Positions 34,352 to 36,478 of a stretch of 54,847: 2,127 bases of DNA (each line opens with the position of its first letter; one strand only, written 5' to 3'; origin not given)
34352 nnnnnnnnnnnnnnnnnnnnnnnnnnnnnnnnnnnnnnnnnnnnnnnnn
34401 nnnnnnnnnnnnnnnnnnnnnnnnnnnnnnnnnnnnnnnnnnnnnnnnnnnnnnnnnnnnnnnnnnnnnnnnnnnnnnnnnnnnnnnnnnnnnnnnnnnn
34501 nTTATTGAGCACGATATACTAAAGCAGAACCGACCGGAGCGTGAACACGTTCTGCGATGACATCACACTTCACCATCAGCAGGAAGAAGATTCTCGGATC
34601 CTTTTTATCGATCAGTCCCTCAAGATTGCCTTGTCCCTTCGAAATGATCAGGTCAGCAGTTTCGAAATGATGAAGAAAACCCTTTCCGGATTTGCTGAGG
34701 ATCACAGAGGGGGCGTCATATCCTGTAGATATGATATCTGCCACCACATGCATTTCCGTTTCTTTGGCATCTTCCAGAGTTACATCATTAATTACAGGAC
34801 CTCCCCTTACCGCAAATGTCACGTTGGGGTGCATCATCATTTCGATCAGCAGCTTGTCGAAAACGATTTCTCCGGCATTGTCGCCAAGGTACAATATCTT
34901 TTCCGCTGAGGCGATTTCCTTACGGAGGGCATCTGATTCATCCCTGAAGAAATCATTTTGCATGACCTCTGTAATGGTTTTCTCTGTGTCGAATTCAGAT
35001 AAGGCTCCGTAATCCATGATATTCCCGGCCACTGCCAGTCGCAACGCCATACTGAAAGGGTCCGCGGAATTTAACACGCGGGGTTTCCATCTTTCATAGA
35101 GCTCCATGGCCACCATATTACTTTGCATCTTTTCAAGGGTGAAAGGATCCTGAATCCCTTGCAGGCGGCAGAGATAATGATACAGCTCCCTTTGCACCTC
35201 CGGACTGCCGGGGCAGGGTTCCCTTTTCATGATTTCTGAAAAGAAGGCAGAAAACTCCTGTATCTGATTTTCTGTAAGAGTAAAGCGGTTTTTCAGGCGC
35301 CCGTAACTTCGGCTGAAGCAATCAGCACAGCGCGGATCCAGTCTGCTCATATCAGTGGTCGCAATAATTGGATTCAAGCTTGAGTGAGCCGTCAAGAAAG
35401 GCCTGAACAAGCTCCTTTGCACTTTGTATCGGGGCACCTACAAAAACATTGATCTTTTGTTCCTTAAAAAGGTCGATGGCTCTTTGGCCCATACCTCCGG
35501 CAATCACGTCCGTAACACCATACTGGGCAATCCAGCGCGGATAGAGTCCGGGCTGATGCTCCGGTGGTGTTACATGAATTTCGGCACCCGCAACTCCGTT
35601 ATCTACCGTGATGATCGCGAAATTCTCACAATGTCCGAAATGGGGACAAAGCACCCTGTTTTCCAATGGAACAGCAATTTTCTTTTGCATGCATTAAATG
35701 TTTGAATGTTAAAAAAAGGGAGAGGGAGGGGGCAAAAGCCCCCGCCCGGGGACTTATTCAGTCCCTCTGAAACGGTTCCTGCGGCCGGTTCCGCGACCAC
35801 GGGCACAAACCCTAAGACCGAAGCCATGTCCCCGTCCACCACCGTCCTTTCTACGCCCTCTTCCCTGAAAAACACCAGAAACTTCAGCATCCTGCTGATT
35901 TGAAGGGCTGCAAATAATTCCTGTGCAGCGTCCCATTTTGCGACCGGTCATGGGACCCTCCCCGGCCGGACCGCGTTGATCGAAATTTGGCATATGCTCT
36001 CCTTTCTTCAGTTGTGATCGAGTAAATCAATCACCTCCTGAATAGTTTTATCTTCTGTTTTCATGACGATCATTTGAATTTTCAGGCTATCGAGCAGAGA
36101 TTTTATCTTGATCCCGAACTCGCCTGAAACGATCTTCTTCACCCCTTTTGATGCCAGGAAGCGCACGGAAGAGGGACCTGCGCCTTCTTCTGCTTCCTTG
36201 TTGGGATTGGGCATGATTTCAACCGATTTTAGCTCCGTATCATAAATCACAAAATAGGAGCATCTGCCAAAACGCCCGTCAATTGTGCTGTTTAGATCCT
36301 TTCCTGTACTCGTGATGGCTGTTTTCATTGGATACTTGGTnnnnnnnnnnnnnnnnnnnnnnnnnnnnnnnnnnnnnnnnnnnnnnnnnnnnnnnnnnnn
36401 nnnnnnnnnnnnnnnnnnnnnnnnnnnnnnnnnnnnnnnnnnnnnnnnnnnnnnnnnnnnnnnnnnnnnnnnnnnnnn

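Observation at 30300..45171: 14-kb Hdr/Qmo-like redox supercluster with sulfur-relay, NAD(P)H, membrane and metallocluster-carrier modules but none of the partners that define known Hdr systems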

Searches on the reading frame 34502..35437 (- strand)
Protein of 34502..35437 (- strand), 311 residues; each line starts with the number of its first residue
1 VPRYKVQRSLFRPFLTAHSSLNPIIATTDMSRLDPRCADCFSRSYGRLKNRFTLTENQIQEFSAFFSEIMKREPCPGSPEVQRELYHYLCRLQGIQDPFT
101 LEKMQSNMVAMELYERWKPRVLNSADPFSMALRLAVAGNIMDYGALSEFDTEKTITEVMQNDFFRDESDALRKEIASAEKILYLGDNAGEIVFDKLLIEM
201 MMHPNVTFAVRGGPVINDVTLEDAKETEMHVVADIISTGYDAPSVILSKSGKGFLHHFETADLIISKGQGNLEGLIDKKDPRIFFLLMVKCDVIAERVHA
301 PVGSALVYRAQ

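Call 4: search_protein_families(library=pfam, proteins=[window:34502-35437:-], max_evalue=0.01)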
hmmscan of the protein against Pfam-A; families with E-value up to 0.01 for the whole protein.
window:34502-35437:- (311 aa): 1 family
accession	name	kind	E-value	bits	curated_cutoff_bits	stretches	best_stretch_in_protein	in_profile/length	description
PF01937.24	ARMT1-like_dom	-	6.5e-57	193.5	25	1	35-305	3-310/311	Damage-control phosphatase ARMT1-like domain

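Call 27: search_protein_families(library=ncbifam, proteins=[window:34502-35353:-], max_evalue=0.001)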
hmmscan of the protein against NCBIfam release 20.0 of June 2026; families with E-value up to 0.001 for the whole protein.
window:34502-35353:- (283 aa): 2 families
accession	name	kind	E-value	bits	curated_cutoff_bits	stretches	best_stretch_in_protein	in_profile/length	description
NF040824.1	damage_ctl_Phtase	equivalog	6e-51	173.6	440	1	52-278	56-280/282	damage-control phosphatase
NF041594.1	dam_ctlPhtase_Archglob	equivalog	1.6e-33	116.3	500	1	53-276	57-281/287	damage-control phosphatase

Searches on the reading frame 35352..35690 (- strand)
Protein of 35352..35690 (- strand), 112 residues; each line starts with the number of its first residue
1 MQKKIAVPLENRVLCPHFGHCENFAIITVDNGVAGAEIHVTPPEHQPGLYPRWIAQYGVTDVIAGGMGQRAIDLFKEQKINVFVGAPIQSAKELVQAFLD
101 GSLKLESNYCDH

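Call 3: search_protein_families(library=pfam, proteins=[window:35352-35690:-], max_evalue=0.01)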
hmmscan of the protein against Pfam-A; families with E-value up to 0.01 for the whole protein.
window:35352-35690:- (112 aa): 1 family
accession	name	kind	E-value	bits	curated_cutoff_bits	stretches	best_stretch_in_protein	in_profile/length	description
PF02579.22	Nitro_FeMo-Co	-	2.4e-16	60.2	26.3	1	12-99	3-93/94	Dinitrogenase iron-molybdenum cofactor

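Call 26: search_protein_families(library=ncbifam, proteins=[window:35352-35690:-], max_evalue=0.001)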
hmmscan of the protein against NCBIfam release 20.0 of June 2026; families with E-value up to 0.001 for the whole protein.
window:35352-35690:- (112 aa): 1 family
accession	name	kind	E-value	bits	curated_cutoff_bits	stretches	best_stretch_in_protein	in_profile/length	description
NF041136.1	MrpORP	equivalog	1.2e-32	113.7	450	1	2-103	264-365/365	iron-sulfur cluster carrier protein MrpORP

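Call 55: search_solved_structures(query=window:35352-35690:-, max_evalue=0.01)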
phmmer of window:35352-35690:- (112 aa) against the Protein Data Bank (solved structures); distinct sequences matched with E-value up to 0.01: 3.
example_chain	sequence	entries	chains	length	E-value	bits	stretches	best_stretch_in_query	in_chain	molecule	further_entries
2yx6_A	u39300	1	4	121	7.1e-10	42.3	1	14-109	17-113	Hypothetical protein PH0822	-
1t3v_A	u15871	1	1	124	4.1e-09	39.9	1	13-109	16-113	conserved hypothetical protein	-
1o13_A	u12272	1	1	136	5e-09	39.6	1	13-109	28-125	probable NifB protein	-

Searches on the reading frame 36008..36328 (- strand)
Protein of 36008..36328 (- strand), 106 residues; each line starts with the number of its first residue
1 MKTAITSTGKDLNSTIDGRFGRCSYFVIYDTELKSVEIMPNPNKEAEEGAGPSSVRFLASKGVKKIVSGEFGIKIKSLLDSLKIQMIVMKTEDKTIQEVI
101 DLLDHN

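Call 3: search_protein_families(library=pfam, proteins=[window:36008-36328:-], max_evalue=0.01)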
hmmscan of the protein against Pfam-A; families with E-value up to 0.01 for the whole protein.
window:36008-36328:- (106 aa): 1 family
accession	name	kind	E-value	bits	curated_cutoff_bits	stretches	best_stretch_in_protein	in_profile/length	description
PF02579.22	Nitro_FeMo-Co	-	1.9e-16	60.5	26.3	1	13-102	2-91/94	Dinitrogenase iron-molybdenum cofactor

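Call 26: search_protein_families(library=ncbifam, proteins=[window:36008-36328:-], max_evalue=0.001)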
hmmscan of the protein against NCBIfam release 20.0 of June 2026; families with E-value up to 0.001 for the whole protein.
window:36008-36328:- (106 aa): 1 family
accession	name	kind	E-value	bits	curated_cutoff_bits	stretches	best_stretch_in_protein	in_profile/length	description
NF041136.1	MrpORP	equivalog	3.8e-07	29.7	450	1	2-99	266-357/365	iron-sulfur cluster carrier protein MrpORP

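Call 54: search_solved_structures(query=window:36008-36328:-, max_evalue=0.01)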
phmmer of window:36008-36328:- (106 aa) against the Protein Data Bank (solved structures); distinct sequences matched with E-value up to 0.01: 4.
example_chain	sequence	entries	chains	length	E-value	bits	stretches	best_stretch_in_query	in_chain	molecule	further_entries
1rdu_A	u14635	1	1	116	3.7e-16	62.4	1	2-103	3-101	conserved hypothetical protein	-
1eo1_A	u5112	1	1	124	1.5e-10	44.5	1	1-86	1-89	HYPOTHETICAL PROTEIN MTH1175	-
2wfb_A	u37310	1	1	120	4.4e-07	33.3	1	2-97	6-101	PUTATIVE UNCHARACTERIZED PROTEIN ORP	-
2yx6_A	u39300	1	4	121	0.0042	20.6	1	9-87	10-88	Hypothetical protein PH0822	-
